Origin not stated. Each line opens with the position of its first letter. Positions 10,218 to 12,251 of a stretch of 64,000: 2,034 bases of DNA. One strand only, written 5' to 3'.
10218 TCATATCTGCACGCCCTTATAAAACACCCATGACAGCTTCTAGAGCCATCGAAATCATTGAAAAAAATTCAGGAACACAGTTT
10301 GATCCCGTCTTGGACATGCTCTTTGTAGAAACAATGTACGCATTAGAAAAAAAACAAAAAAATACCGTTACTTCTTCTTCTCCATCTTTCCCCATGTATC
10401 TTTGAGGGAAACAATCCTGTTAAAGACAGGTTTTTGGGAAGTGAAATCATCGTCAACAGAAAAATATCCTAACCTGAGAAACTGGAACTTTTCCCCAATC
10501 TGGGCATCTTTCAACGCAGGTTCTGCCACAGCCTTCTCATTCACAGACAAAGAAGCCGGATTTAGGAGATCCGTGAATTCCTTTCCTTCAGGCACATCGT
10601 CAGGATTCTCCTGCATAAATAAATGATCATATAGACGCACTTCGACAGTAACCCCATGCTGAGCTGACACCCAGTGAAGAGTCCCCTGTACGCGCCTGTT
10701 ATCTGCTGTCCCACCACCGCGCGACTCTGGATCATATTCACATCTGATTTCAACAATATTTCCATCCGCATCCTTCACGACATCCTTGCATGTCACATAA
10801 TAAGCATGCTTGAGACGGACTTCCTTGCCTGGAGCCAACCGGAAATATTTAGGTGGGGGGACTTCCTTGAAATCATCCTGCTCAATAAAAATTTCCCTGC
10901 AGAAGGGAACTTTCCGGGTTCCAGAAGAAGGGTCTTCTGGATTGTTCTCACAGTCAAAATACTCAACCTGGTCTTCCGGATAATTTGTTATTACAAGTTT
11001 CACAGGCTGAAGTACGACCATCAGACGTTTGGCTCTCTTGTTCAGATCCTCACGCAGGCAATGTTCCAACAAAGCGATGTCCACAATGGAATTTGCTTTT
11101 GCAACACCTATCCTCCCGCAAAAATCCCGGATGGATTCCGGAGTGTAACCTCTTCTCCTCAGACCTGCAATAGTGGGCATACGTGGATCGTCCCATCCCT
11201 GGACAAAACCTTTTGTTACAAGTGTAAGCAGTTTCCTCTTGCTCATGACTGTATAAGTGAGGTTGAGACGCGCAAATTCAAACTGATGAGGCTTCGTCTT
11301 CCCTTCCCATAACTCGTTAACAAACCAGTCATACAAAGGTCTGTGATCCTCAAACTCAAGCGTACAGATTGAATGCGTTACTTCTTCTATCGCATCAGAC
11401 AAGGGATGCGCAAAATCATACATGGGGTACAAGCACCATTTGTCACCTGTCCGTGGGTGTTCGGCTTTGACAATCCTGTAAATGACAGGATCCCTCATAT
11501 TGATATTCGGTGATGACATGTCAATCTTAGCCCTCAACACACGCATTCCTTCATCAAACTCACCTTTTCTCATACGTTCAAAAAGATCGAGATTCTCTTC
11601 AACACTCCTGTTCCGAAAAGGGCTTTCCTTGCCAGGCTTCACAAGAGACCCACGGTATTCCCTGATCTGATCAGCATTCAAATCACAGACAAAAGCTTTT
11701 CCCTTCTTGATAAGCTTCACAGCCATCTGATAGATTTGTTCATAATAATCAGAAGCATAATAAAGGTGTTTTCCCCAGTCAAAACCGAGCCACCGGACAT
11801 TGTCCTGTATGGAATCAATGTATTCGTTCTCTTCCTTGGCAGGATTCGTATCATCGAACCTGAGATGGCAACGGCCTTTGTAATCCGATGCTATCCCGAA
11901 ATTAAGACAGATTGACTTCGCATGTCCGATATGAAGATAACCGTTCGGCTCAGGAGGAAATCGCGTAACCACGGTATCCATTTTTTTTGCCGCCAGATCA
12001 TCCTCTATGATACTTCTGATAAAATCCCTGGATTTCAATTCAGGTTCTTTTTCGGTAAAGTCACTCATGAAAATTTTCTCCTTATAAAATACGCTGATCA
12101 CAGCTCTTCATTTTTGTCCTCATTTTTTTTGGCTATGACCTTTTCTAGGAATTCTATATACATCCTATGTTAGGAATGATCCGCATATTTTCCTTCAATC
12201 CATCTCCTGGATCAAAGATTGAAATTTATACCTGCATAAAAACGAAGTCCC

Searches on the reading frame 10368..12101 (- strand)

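Call 25: search_protein_families(library=pfam, proteins=[window:10368-12101:-], max_evalue=0.00001)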
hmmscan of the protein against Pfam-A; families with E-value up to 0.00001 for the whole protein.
window:10368-12101:- (577 aa): 3 families
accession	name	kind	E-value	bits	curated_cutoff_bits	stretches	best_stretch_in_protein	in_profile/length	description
PF00749.27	tRNA-synt_1c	-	3.6e-111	371.5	23.4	1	44-354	2-313/314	tRNA synthetases class I (E and Q), catalytic domain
PF03950.23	tRNA-synt_1c_C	-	1.9e-31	108.6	23.9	1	357-457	1-91/91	tRNA synthetases class I (E and Q), anti-codon binding domain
PF20974.2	tRNA-synt_1c_C2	-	2.2e-22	79.9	23.9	1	474-550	1-69/69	tRNA synthetases class I (E and Q), anti-codon binding domain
